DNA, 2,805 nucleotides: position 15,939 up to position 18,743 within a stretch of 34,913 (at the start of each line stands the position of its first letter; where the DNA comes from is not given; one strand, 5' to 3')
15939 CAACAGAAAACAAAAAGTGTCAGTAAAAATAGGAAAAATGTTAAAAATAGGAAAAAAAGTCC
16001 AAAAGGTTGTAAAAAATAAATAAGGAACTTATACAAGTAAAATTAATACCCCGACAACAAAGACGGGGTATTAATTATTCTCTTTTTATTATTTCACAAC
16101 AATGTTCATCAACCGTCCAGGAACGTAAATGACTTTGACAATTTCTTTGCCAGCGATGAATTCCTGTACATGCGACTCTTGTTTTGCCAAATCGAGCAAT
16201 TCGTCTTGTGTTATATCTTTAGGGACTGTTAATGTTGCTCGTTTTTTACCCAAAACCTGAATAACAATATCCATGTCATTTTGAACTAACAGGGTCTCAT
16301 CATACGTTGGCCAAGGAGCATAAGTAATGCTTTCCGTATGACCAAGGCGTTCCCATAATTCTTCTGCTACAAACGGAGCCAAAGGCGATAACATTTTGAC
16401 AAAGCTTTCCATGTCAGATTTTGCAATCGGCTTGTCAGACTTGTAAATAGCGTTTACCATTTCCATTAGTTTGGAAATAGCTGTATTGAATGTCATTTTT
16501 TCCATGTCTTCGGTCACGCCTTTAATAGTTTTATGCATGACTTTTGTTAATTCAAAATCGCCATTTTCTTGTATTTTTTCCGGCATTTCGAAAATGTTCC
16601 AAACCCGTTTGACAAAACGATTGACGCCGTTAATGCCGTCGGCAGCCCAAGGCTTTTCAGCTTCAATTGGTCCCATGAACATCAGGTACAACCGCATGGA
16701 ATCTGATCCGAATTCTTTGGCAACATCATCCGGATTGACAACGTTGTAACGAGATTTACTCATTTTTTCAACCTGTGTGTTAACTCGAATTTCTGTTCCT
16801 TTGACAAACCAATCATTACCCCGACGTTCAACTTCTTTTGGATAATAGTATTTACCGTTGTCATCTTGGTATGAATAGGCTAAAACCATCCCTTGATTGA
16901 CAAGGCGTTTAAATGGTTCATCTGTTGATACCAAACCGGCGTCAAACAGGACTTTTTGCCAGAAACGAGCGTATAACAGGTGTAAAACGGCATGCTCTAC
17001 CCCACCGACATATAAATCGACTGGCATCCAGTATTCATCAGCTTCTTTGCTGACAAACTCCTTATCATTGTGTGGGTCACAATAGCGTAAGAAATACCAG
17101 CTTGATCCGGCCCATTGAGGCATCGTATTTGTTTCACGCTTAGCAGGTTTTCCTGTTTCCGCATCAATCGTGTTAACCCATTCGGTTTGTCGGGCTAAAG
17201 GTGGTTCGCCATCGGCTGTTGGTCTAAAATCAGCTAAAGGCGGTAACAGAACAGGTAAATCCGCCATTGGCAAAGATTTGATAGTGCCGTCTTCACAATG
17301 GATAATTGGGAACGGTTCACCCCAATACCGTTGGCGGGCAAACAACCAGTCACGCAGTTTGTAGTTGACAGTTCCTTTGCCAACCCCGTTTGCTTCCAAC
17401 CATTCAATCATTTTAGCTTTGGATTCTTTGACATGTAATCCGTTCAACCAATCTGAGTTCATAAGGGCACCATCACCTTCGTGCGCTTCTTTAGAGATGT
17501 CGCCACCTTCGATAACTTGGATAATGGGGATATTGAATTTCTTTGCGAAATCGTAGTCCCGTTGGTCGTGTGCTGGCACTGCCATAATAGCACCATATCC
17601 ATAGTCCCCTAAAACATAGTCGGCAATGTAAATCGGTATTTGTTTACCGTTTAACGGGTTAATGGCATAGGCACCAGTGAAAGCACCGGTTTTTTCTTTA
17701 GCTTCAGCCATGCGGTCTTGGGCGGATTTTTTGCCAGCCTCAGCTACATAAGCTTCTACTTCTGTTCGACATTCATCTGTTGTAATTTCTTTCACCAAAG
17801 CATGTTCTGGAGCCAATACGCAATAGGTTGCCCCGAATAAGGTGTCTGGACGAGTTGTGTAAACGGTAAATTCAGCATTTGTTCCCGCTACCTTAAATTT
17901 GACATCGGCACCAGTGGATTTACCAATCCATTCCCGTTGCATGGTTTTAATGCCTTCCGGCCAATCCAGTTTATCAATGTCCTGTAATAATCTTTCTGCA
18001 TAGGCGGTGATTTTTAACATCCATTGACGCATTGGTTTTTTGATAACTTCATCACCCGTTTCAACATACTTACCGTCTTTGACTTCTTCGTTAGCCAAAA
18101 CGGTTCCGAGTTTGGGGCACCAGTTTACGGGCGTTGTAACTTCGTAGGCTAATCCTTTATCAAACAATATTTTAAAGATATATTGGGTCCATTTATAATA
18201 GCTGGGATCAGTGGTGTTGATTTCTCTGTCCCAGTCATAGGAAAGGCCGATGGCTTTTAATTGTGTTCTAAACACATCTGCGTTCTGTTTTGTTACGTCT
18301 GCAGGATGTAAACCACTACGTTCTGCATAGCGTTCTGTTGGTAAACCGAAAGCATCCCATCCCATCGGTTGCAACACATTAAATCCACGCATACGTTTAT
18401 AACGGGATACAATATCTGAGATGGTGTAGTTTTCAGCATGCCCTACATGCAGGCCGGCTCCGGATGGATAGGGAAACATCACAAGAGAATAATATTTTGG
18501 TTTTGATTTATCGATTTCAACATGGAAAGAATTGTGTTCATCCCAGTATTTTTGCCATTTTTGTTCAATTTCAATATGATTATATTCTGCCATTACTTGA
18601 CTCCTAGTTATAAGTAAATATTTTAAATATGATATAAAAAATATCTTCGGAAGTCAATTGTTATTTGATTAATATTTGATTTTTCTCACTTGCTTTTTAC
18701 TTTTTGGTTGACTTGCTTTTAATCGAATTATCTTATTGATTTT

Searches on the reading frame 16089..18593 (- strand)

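Call 9: search_protein_families(library=ncbifam, proteins=[window:16089-18593:-], max_evalue=0.001)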
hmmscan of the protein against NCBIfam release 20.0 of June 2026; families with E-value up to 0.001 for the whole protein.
window:16089-18593:- (834 aa): 19 families
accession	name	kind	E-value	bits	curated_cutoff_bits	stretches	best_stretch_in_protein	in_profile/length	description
TIGR00396.1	leuS_bact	equivalog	0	1127.7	548.4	1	4-834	1-843/843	leucine--tRNA ligase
TIGR00422.1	valS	equivalog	1.7e-77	261.2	612.1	3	3-173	4-189/863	valine--tRNA ligase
NF008957.0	PRK12300.1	subfamily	2.9e-73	247.3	677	4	3-91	3-90/946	leucine--tRNA ligase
NF009687.0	PRK13208.1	equivalog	1.5e-69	235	738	3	3-265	9-234/801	valine--tRNA ligase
NF004349.1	PRK05729.1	equivalog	2.9e-65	221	704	3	3-274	3-238/860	valine--tRNA ligase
TIGR00395.1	leuS_arch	equivalog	2.2e-57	194.7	648.5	3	7-91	1-83/938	leucine--tRNA ligase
TIGR00392.1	ileS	equivalog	2.3e-53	181.6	621.4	4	4-181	6-201/861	isoleucine--tRNA ligase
NF011492.0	PRK14900.1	equivalog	1.5e-42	145.6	1783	3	3-173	12-199/1044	valine--tRNA ligase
NF000540.1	alt_ValS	exception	3.2e-39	134.6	900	3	8-91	8-91/827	valine--tRNA ligase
TIGR00398.1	metG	equivalog_domain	2.4e-32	112.4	336.35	2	41-179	8-143/530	methionine--tRNA ligase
NF008900.0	PRK12267.1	equivalog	2.6e-26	92.3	598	2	40-208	12-178/648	methionine--tRNA ligase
NF000258.1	MupB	exception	4.3e-25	87.7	1900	2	5-180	4-196/1033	mupirocin-resistant isoleucine--tRNA ligase MupB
NF001100.0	PRK00133.1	equivalog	2.5e-20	72.6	587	1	41-167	14-137/676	methionine--tRNA ligase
NF040702.1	ileS_w_GNAT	exception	4.6e-16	57.6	1999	2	10-91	23-105/1100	isoleucine--tRNA ligase, N-acetyltransferase domain-containing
NF000257.1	MupA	exception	8.8e-16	56.8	1900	1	11-119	10-121/1024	mupirocin-resistant isoleucine--tRNA ligase MupA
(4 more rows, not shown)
